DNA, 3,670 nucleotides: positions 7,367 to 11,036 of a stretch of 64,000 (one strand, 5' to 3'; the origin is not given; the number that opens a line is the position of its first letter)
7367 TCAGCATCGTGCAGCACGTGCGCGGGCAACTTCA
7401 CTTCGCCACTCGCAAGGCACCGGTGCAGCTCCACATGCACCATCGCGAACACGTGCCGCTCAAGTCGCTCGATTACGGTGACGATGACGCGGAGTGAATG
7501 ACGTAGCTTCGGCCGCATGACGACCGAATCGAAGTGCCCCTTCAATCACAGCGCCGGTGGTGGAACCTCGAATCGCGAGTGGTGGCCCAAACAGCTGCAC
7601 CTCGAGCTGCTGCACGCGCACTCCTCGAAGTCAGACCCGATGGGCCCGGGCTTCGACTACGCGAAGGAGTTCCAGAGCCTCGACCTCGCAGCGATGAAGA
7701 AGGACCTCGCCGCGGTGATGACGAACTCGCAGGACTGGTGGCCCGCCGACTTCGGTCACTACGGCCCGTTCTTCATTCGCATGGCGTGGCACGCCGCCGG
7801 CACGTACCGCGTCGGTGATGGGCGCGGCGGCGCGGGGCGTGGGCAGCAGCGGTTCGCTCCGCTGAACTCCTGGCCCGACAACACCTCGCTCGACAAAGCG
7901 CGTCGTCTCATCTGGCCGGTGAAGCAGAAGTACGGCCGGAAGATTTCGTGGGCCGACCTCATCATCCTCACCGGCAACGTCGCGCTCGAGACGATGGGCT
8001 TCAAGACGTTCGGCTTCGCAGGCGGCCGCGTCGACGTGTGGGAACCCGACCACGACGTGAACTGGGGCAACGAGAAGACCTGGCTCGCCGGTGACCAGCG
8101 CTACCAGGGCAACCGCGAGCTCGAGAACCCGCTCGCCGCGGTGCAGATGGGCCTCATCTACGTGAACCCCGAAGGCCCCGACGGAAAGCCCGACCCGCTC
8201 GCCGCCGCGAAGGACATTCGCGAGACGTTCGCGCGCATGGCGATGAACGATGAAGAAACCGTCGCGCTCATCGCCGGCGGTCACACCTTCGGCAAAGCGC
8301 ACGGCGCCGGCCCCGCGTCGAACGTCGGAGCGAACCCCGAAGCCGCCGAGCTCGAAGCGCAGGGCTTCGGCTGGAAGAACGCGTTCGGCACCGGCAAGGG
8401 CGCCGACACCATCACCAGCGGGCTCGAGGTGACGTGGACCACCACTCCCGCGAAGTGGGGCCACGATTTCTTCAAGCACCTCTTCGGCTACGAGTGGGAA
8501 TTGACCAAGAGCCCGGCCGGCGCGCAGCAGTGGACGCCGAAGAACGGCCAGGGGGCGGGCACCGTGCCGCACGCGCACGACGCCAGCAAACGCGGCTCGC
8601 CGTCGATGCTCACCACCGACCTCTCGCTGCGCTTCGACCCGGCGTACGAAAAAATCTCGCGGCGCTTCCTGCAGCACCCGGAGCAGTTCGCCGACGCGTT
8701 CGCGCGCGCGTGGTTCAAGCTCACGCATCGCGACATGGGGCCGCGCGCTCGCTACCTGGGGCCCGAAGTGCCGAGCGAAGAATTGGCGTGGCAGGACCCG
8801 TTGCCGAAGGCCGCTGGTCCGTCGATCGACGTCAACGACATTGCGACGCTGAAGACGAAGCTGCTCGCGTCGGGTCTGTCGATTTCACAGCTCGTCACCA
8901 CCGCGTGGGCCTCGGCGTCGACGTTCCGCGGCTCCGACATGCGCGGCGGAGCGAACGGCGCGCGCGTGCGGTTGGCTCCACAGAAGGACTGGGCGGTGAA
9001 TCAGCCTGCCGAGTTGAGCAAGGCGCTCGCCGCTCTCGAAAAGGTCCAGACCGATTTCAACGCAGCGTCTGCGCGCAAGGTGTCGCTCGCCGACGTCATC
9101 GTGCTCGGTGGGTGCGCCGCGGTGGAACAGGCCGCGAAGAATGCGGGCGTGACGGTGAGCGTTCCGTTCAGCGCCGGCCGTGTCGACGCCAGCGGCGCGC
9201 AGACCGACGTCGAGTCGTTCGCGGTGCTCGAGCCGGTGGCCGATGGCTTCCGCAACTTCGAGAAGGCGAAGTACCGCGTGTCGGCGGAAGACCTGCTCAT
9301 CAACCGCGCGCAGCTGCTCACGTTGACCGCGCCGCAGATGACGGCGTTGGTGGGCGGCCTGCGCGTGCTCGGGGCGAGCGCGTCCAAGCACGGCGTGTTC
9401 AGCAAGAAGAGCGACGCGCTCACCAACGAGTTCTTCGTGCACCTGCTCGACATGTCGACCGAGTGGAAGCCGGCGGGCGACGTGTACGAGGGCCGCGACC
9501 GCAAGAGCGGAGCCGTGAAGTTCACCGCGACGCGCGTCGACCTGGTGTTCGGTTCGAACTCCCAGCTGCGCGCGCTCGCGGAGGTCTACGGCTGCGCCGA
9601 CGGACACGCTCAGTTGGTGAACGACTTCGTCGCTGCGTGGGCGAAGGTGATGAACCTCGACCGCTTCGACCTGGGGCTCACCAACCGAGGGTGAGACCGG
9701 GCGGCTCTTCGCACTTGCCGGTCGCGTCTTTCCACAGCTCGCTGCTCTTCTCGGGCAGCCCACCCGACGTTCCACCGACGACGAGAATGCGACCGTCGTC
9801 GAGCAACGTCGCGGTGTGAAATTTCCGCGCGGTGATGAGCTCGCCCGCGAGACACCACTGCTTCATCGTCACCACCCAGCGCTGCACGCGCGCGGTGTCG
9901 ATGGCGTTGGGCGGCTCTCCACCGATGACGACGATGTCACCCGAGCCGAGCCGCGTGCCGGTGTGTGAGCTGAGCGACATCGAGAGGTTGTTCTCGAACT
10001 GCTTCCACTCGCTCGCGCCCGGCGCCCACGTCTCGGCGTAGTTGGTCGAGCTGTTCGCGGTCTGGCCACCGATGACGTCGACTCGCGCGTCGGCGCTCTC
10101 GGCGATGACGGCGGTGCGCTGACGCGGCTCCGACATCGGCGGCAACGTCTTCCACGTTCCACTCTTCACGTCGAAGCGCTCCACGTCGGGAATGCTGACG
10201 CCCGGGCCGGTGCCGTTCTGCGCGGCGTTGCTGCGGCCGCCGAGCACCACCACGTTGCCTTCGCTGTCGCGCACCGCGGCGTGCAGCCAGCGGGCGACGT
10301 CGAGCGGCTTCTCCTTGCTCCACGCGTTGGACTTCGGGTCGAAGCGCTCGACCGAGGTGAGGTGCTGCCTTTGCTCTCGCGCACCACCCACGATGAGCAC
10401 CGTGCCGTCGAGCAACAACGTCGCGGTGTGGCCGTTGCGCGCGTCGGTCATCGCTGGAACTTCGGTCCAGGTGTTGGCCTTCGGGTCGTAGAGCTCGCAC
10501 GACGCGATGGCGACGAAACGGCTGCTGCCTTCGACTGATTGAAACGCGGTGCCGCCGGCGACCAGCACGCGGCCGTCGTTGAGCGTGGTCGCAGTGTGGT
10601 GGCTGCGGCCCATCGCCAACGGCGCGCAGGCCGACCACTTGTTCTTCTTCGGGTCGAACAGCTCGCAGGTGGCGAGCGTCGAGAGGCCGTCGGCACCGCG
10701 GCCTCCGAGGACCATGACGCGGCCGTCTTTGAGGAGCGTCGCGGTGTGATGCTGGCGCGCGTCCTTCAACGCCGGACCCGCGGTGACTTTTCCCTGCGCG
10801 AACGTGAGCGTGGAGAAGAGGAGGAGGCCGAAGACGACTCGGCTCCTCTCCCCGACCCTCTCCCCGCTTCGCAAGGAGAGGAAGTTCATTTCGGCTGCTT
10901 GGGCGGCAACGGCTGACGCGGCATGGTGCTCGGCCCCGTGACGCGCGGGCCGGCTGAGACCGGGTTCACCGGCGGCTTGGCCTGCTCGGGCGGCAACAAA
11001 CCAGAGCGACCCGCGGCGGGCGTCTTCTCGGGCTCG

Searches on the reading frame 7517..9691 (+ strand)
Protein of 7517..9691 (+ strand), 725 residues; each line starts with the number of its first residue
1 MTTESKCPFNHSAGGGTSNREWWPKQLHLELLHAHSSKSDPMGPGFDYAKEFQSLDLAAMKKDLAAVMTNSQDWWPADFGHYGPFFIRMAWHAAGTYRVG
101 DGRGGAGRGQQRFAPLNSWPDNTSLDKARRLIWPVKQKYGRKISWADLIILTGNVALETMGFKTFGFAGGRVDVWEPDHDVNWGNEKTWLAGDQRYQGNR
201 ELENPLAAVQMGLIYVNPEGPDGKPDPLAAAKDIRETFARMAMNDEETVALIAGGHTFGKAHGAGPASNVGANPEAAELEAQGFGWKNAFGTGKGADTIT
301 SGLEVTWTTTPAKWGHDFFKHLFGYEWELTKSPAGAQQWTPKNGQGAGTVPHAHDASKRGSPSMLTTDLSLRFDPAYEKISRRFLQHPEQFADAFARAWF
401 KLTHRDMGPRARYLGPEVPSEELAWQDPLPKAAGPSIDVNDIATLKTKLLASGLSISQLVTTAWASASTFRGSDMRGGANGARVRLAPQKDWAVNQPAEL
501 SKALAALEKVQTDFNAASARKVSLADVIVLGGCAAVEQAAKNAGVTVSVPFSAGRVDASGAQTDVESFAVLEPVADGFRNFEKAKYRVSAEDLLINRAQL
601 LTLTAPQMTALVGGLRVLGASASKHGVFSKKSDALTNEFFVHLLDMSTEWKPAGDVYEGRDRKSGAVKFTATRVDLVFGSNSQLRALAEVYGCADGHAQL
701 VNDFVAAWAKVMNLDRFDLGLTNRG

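Call 71: search_protein_families(library=pfam, proteins=[window:7517-9691:+], max_evalue=0.001)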
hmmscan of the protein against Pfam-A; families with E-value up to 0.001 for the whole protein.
window:7517-9691:+ (725 aa): 1 family
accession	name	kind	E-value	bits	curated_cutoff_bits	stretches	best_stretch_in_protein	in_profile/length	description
PF00141.28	peroxidase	-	1.8e-69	234.6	27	2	79-386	12-236/237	Peroxidase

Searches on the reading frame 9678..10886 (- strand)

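Call 71: search_protein_families(library=pfam, proteins=[window:9678-10886:-], max_evalue=0.001)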
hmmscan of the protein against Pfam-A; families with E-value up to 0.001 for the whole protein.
window:9678-10886:- (402 aa): 12 families
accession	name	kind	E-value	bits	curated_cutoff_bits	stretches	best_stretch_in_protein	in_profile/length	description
PF13418.12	Kelch_4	-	5.7e-48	161.1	21.6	4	43-90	1-47/49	Galactose oxidase, central domain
PF01344.31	Kelch_1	-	2.8e-37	126.3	20.1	4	155-194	6-44/46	Kelch motif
PF13964.12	Kelch_6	-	9e-35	118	25.3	3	210-255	12-50/50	Kelch motif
PF24681.1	Kelch_KLHDC2_KLHL20_DRC7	-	1e-33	116.9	50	2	24-191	31-193/221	KLHDC2/KLHL20/DRC7 Kelch-repeats domain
PF24981.1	Beta-prop_ATRN-LZTR1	-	5e-26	92.1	50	3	36-170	141-281/289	Attractin/LZTR1 beta-propeller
PF13415.12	Kelch_3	-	1.1e-25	89.6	22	0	128-157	18-47/48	Galactose oxidase, central domain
PF25210.1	Kelch_FKB95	-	7.7e-21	75.3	70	1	108-217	38-149/268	FKB95, Kelch-repeats domain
PF07646.21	Kelch_2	-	1.3e-20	72.6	21.3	0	95-146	2-47/48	Kelch motif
PF07250.17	Glyoxal_oxid_N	-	1.9e-15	57.2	37.5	1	131-221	49-139/243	Glyoxal oxidase N-terminus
PF24996.1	NANM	-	1.8e-12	47.2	45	1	78-171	37-127/350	N-acetylneuraminate epimerase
PF25390.1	WD40_RLD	-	1.3e-05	25.1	150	1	45-234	98-282/363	RCC1-like domain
PF18755.6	RAMA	-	2.4e-05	24.7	35.2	0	32-65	28-64/107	Restriction Enzyme Adenine Methylase Associated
